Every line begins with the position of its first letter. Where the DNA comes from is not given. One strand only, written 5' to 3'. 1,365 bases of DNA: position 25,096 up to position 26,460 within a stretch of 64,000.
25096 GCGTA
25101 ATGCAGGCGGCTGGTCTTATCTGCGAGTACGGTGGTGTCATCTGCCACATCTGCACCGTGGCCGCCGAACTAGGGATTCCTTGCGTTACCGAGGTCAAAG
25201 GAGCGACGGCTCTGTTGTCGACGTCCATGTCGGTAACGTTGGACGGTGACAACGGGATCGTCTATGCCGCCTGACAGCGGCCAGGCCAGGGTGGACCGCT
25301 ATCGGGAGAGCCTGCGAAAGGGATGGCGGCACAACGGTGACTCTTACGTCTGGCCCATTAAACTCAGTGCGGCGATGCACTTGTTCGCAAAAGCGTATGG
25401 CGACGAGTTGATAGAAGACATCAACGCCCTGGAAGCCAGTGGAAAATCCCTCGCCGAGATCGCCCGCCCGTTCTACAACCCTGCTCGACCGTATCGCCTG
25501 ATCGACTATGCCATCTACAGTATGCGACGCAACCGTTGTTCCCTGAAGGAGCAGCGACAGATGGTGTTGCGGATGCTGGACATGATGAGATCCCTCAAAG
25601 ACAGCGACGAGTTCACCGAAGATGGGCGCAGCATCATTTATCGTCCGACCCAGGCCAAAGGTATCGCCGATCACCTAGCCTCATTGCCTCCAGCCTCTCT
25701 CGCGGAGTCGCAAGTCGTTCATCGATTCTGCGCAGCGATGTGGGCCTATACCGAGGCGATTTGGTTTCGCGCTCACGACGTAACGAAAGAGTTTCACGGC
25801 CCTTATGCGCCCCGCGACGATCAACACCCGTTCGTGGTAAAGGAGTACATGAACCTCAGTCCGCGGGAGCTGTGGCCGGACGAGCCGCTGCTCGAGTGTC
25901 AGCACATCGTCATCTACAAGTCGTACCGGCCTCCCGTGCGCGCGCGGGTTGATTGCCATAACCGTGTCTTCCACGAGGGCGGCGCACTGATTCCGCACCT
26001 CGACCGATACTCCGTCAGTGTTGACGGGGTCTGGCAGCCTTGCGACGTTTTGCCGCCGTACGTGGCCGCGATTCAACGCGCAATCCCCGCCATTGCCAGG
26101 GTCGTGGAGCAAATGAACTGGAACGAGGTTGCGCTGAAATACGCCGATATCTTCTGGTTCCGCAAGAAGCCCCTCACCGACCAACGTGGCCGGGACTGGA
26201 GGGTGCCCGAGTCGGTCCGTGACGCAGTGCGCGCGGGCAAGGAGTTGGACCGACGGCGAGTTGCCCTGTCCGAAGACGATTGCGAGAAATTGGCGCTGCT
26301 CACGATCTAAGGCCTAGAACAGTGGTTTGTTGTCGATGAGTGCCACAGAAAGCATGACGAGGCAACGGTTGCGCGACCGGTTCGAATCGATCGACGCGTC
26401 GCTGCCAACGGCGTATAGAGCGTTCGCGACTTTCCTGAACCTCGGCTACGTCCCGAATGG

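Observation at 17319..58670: About 41-kb operon-like biosynthetic cluster with an enzyme set I cannot match to any described pathway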

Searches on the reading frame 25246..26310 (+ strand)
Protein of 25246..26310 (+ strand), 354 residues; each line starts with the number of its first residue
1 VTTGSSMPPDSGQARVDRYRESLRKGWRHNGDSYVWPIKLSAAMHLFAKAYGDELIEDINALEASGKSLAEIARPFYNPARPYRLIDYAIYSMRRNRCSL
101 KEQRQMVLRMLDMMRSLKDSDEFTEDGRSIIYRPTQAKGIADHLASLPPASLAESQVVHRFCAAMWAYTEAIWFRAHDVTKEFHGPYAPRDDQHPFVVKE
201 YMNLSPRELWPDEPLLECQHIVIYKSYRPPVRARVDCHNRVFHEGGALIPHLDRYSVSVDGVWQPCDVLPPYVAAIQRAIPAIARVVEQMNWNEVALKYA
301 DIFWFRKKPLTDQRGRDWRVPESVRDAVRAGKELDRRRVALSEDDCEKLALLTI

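Call 4: search_protein_families(library=pfam, proteins=[window:25246-26310:+], max_evalue=0.001)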
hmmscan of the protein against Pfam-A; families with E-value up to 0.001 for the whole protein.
window:25246-26310:+ (354 aa): 0 families

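Call 8: search_protein_families(library=ncbifam, proteins=[window:25246-26310:+], max_evalue=0.01)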
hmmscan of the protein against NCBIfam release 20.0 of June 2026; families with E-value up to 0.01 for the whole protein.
window:25246-26310:+ (354 aa): 0 families

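Call 17: search_protein_families(library=pfam, proteins=[window:25246-26310:+], max_evalue=5)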
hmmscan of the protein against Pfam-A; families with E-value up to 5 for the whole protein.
window:25246-26310:+ (354 aa): 0 families

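Call 20: find_homologous_proteins(query=window:25264-26310:+, max_evalue=0.001)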
Query window:25264-26310:+ (348 aa): 63 proteins with E <= 0.001 among 4039 candidates.
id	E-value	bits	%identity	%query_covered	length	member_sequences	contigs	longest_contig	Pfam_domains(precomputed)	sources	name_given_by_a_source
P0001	7.9e-239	810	100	100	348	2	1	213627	-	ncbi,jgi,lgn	ncbi:MAG: hypothetical protein WC829_00625 [Hyphomicrobium sp.]|jgi:hypothetical protein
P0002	6.7e-126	438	56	98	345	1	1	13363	-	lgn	-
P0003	2.9e-122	426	56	98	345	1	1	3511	-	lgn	-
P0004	5.7e-122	425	56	100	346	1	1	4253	-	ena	-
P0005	4.2e-121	422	55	100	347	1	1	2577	-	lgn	-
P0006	2.1e-120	420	54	100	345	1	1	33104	-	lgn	-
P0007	3.3e-120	419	55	100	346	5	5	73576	-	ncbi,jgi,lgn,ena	ncbi:MAG TPA: hypothetical protein VI260_15590 [Blastocatellia bacterium]|jgi:hypothetical protein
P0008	3.4e-119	416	54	98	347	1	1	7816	-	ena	-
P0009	6.0e-119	415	55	100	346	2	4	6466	-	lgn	-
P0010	1.9e-118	414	53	98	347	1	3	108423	-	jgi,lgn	jgi:hypothetical protein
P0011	3.5e-118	413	55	97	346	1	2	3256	-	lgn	-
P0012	4.3e-118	412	54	100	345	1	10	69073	-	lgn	-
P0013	5.8e-118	412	53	100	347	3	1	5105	-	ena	-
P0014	3.4e-117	409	54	100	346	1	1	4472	-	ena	-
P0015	6.8e-117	408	54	100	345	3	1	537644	-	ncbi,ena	-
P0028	6.9e-106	372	48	100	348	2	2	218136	-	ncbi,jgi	ncbi:MAG: hypothetical protein PVH61_01195 [Candidatus Aminicenantes bacterium]|jgi:hypothetical pro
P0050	4.8e-80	287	42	99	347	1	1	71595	-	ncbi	-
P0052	2.3e-73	265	39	99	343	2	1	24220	-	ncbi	-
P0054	3.4e-70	255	38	97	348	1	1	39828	-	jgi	jgi:hypothetical protein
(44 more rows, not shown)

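Call 21: find_encoding_contigs(protein=P0007, flank=10000, max_places=2)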
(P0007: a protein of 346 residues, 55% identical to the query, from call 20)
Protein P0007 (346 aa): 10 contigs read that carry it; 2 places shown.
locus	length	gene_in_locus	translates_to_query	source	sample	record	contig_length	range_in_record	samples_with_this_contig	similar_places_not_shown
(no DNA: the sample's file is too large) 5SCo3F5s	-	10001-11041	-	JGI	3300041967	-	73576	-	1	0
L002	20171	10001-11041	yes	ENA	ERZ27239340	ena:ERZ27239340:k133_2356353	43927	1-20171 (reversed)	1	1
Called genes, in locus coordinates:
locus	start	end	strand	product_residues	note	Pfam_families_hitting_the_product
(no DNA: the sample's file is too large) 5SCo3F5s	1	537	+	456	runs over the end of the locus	PF00171:Aldedh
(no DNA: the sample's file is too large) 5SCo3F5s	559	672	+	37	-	-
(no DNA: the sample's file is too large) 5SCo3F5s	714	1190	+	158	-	PF05163:DinB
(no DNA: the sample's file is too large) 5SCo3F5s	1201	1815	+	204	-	-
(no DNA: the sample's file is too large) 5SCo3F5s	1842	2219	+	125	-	-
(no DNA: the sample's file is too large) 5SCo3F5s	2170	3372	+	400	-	PF02771:Acyl-CoA_dh_N, PF02770:Acyl-CoA_dh_M, PF00441:Acyl-CoA_dh_1, PF08028:Acyl-CoA_dh_2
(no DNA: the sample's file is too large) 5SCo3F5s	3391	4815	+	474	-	PF04055:Radical_SAM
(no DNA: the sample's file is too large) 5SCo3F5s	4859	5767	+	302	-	PF01326:PPDK_N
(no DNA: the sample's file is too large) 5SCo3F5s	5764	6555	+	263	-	PF01063:Aminotran_4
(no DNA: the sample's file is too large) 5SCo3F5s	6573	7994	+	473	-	PF00501:AMP-binding, PF13193:AMP-binding_C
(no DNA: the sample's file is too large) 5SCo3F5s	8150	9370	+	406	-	PF04055:Radical_SAM, PF06969:HemN_C (faint)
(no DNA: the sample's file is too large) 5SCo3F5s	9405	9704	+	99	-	PF00550:PP-binding (weak)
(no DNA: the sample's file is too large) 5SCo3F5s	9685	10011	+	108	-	PF00391:PEP-utilizers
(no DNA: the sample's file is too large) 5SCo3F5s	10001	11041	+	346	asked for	-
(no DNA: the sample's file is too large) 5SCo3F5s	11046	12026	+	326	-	PF13489:Methyltransf_23 (weak), PF08241:Methyltransf_11, PF08242:Methyltransf_12, PF13649:Methyltransf_25, PF13847:Methyltransf_31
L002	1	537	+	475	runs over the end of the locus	PF00171:Aldedh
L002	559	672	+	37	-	-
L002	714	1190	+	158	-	PF05163:DinB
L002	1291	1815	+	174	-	-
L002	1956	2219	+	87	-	-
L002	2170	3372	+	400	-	PF02771:Acyl-CoA_dh_N, PF02770:Acyl-CoA_dh_M, PF00441:Acyl-CoA_dh_1, PF08028:Acyl-CoA_dh_2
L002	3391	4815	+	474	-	PF04055:Radical_SAM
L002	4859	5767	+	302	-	PF01326:PPDK_N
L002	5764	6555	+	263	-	PF01063:Aminotran_4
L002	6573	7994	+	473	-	PF00501:AMP-binding, PF13193:AMP-binding_C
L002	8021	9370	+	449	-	PF04055:Radical_SAM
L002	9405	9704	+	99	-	PF00550:PP-binding (weak)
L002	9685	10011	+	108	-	PF00391:PEP-utilizers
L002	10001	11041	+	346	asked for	-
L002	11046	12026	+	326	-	PF13489:Methyltransf_23 (weak), PF08241:Methyltransf_11, PF08242:Methyltransf_12, PF13649:Methyltransf_25, PF13847:Methyltransf_31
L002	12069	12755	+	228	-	PF17837:4PPT_N, PF01648:ACPS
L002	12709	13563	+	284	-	PF00975:Thioesterase, PF12697:Abhydrolase_6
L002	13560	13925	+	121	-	PF13474:SnoaL_3, PF14534:DUF4440, PF12680:SnoaL_2 (weak)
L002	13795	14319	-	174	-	-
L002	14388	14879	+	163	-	PF08332:CaMKII_AD, PF13474:SnoaL_3, PF14534:DUF4440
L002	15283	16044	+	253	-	PF02463:SMC_N (faint), PF00005:ABC_tran, PF13304:AAA_21 (faint)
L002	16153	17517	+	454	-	PF00668:Condensation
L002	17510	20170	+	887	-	?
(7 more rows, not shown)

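Call 22: find_encoding_contigs(protein=P0028, flank=10000, max_places=2)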
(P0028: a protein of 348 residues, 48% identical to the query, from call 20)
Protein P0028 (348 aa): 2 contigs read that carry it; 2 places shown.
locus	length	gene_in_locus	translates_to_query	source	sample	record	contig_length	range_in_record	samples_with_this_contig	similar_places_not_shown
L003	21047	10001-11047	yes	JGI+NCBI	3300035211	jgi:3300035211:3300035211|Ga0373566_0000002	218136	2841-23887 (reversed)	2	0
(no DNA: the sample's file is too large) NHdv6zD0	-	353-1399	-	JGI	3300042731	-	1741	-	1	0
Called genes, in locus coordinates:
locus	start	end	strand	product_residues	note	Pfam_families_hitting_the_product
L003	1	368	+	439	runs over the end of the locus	PF04055:Radical_SAM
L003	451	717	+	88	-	PF00550:PP-binding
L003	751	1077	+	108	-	PF00391:PEP-utilizers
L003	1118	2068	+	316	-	PF13489:Methyltransf_23 (weak), PF08241:Methyltransf_11, PF08242:Methyltransf_12 (weak), PF13649:Methyltransf_25, PF13847:Methyltransf_31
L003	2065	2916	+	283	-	PF01326:PPDK_N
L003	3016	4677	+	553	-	PF04055:Radical_SAM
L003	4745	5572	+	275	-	PF00793:DAHP_synth_1, PF03102:NeuB (weak)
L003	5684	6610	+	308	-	PF03096:Ndr, PF00561:Abhydrolase_1, PF12146:Hydrolase_4, PF12697:Abhydrolase_6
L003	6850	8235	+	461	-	PF04055:Radical_SAM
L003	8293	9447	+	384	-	-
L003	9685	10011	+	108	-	PF00391:PEP-utilizers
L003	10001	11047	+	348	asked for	-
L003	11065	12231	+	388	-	PF04015:DUF362, PF00037:Fer4 (weak), PF12797:Fer4_2 (faint), PF12837:Fer4_6 (weak), PF12838:Fer4_7, PF13237:Fer4_10, PF14697:Fer4_21, PF13187:Fer4_9 (weak), +1 more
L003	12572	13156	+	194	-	PF00117:GATase, PF07722:Peptidase_C26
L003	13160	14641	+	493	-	PF04715:, PF00425:Chorismate_bind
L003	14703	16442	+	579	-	PF00245:Alk_phosphatase, PF01676:Metalloenzyme (faint)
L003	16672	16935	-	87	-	-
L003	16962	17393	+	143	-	PF12833:HTH_18, PF00165:HTH_AraC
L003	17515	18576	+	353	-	PF08529:NusA_N, PF13184:KH_NusA_1st, PF26594:KH_NusA_2nd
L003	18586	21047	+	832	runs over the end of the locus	PF04760:IF2_N (weak), PF03193:RsgA_GTPase (faint), PF00009:GTP_EFTU, PF00025:Arf (weak), PF00071:Ras (faint), PF01926:MMR_HSR1, PF22042:EF-G_D2, PF11987:IF-2, +2 more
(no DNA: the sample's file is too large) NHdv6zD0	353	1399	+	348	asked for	-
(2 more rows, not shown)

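Call 23: find_encoding_contigs(protein=P0050, flank=10000, max_places=2)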
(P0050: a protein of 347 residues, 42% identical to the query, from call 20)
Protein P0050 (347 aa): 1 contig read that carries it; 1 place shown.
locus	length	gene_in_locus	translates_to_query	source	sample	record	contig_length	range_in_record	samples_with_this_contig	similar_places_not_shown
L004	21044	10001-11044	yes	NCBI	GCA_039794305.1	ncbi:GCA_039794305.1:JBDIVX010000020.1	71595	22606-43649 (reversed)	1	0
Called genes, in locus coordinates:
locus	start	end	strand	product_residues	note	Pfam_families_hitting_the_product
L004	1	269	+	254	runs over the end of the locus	-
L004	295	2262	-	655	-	PF01844:HNH (faint)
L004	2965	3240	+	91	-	-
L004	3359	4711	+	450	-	PF00501:AMP-binding (weak)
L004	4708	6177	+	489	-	PF00501:AMP-binding, PF13193:AMP-binding_C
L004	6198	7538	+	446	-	PF04055:Radical_SAM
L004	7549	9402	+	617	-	PF02543:Carbam_trans_N, PF16861:Carbam_trans_C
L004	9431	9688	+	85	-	PF00550:PP-binding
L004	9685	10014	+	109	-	PF00391:PEP-utilizers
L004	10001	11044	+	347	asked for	-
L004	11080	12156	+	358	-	-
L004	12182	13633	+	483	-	PF04715:, PF00425:Chorismate_bind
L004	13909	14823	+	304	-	PF07993:NAD_binding_4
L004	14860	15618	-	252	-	-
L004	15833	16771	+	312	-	PF00520:Ion_trans, PF08016:PKD_channel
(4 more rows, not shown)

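Call 25: find_encoding_contigs(protein=P0015, flank=10000, max_places=1)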
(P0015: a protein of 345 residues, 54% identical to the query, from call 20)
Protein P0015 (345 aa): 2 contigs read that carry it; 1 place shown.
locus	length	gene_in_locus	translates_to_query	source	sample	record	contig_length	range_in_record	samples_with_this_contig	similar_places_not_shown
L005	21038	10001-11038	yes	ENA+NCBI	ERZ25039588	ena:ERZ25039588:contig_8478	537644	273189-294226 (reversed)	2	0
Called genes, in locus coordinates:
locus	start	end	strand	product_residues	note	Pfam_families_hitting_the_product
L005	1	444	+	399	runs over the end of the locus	PF02771:Acyl-CoA_dh_N, PF02770:Acyl-CoA_dh_M, PF00441:Acyl-CoA_dh_1, PF08028:Acyl-CoA_dh_2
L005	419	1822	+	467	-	PF04055:Radical_SAM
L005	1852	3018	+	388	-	-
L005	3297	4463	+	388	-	-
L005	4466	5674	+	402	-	PF00657:Lipase_GDSL (faint), PF13472:Lipase_GDSL_2 (faint)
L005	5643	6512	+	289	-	PF01326:PPDK_N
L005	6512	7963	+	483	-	PF00501:AMP-binding, PF13193:AMP-binding_C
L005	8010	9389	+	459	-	PF04055:Radical_SAM, PF06969:HemN_C (weak)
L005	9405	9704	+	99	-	-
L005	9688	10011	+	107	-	PF00391:PEP-utilizers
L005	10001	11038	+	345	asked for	-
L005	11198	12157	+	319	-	PF13489:Methyltransf_23 (weak), PF13649:Methyltransf_25, PF13847:Methyltransf_31, PF08241:Methyltransf_11, PF08242:Methyltransf_12 (weak)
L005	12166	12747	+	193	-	PF00117:GATase, PF07722:Peptidase_C26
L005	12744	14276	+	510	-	PF04715:, PF00425:Chorismate_bind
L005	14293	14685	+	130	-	PF13474:SnoaL_3, PF14534:DUF4440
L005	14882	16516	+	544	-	PF00664:ABC_membrane, PF00005:ABC_tran, PF02463:SMC_N (faint)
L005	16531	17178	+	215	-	PF17837:4PPT_N, PF01648:ACPS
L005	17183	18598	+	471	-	PF00171:Aldedh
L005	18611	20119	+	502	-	PF00144:Beta-lactamase, PF11954:DUF3471 (weak)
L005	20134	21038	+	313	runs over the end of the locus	PF00793:DAHP_synth_1, PF03102:NeuB (weak)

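Call 26: find_encoding_contigs(protein=P0010, flank=10000, max_places=1)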
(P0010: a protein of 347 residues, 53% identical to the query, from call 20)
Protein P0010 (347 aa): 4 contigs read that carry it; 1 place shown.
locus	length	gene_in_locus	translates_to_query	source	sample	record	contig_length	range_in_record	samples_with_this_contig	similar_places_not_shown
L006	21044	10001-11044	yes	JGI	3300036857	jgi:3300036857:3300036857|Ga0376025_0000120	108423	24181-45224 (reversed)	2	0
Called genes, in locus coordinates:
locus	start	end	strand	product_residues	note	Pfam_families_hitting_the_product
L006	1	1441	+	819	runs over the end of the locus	PF12704:MacB_PCD, PF02687:FtsX, PF12704:MacB_PCD, PF02687:FtsX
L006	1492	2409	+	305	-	PF08545:ACP_syn_III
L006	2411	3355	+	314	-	-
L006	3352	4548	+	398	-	-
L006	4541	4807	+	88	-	PF00550:PP-binding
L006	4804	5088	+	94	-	-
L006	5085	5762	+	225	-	PF00106:adh_short, PF01370:Epimerase (weak), PF13561:adh_short_C2, PF08659:KR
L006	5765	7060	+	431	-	PF00501:AMP-binding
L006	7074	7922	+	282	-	PF01326:PPDK_N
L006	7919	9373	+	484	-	PF00501:AMP-binding, PF13193:AMP-binding_C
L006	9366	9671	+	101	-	PF00550:PP-binding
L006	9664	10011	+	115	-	PF00391:PEP-utilizers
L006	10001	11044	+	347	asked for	-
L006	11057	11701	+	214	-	PF00117:GATase, PF07722:Peptidase_C26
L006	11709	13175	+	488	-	PF04715:, PF00425:Chorismate_bind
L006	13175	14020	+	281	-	PF01063:Aminotran_4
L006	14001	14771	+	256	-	PF00596:Aldolase_II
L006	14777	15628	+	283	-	PF00106:adh_short, PF08659:KR, PF13561:adh_short_C2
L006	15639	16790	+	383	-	PF00108:Thiolase_N, PF02803:Thiolase_C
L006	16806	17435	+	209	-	PF00072:Response_reg, PF00196:GerE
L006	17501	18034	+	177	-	PF02357:NusG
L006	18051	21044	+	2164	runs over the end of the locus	PF00668:Condensation, PF00501:AMP-binding, PF13193:AMP-binding_C, PF00550:PP-binding (weak), PF00668:Condensation, PF00501:AMP-binding, PF13193:AMP-binding_C (weak), PF00550:PP-binding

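Call 36: predict_structure(alignment_id=A1)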
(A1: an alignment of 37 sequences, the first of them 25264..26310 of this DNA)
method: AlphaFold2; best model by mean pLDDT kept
length: 348 residues; sequences in the alignment: 37
mean_pLDDT: 93.0   pTM: 0.90
mean pLDDT of the five models: 93.0, 92.7, 92.6, 92.4, 92.0
residues with pLDDT >= 90: 278; 70-90: 61; 50-70: 6; < 50: 3
segments of 3 or more residues with pLDDT < 50: 1-3
pLDDT, mean of each block of 10 residues (from residue 1): 70 89 74 91 98 98 98 94 95 95 96 88 93 95 97 97 94 94 85 97 97 98 93 90 97 97 97 98 97 97 97 97 95 86 77
secondary structure, 60 per line:
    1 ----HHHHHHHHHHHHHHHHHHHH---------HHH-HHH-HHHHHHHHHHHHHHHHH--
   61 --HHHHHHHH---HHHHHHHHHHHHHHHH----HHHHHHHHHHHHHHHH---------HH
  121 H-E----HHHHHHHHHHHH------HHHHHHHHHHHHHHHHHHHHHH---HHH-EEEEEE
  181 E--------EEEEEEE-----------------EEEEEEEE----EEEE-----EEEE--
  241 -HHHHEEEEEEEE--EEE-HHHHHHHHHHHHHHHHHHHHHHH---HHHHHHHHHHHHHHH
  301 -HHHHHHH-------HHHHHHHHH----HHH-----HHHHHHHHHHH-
elements in order: H5-24 H42-58 H63-70 H74-89 H94-109 H128-139 H146-167 E175-181 E190-196 E214-221 E226-229 E235-238 H242-245 E246-253 E256-258 H260-282 H286-300 H302-308 H316-324 H337-347

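Call 39: fold_search(model_id=the predicted structure, library=pdb)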
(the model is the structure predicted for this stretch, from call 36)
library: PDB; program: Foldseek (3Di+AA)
matches with E <= 10: 195; with E <= 0.001: 0
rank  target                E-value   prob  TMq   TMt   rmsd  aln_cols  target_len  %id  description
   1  3kta_A                2.8e-01  0.21  0.13  0.24  14.3       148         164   12  Structural Basis for Adenylate Kinase Activity in ABC ATPases (released 2010-06-30)
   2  5i7k_A                3.2e-01  0.07  0.10  0.15  22.9       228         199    9  Crystal Structure of Human SPLUNC1 Dolphin Mutant D1 (G58A, S61A, G62E, G63D, G66D, I67T) (released 2016-05-18)
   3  1xex_A                4.1e-01  0.16  0.12  0.23  11.4       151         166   12  Structural biochemistry of ATP-driven dimerization and DNA stimulated activation of SMC ATPases. (released 2004-12-07)
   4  2wmz_A                4.8e-01  0.05  0.13  0.11  30.8       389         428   10  Structure of a mutated TolC (released 2011-01-26)
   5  4kgh_A                7.4e-01  0.06  0.10  0.15  19.6       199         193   10  Crystal Structure of human splunc1 lacking the secretion signal sequence (released 2013-09-25)
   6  5gpl_A                7.8e-01  0.04  0.10  0.15  17.2       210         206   12  Crystal structure of Ccp1 (released 2016-11-30)
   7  6gki_A                9.1e-01  0.05  0.11  0.17  17.0       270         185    9  Structure of E coli MlaC in Variously Loaded States (released 2019-04-17)
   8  6baq_D                1.2e+00  0.04  0.11  0.15  19.8       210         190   11  Mus musculus BPIFA1 (released 2018-05-09)
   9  5i7k_B                1.4e+00  0.04  0.11  0.17  22.8       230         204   11  Crystal Structure of Human SPLUNC1 Dolphin Mutant D1 (G58A, S61A, G62E, G63D, G66D, I67T) (released 2016-05-18)
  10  4kgo_B                1.6e+00  0.04  0.11  0.17  22.1       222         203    9  Crystal Structure of double Leucine to Methionine mutant human splunc1 lacking the secretion signal sequence (released 2013-09-25)
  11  4jda_D                1.9e+00  0.04  0.10  0.17  14.3       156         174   11  Complex structure of abscisic acid receptor PYL3 with (-)-ABA (released 2013-07-24)
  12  7qwt_B                1.9e+00  0.04  0.13  0.13  16.4       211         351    8  Rieske non-heme iron monooxygenase for guaiacol O-demethylation (released 2022-06-01)
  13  5xns_A                1.9e+00  0.04  0.12  0.10  22.9       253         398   11  Crystal structure of the Smc head domain with an extended coiled coil bound to the C-terminal domain of ScpA derived f (released 2017-08-02)
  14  5i7j_B                1.9e+00  0.02  0.10  0.15  22.1       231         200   10  Crystal Structure of Human SPLUNC1 Disulfide Mutant M3 (I76C, V214C) (released 2016-05-18)
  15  9xvi_A                2.0e+00  0.10  0.11  0.06  10.7       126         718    6  Arabidopsis ISA2-ISA1-ISA1-ISA2 heterotetramer (released 2026-04-08)
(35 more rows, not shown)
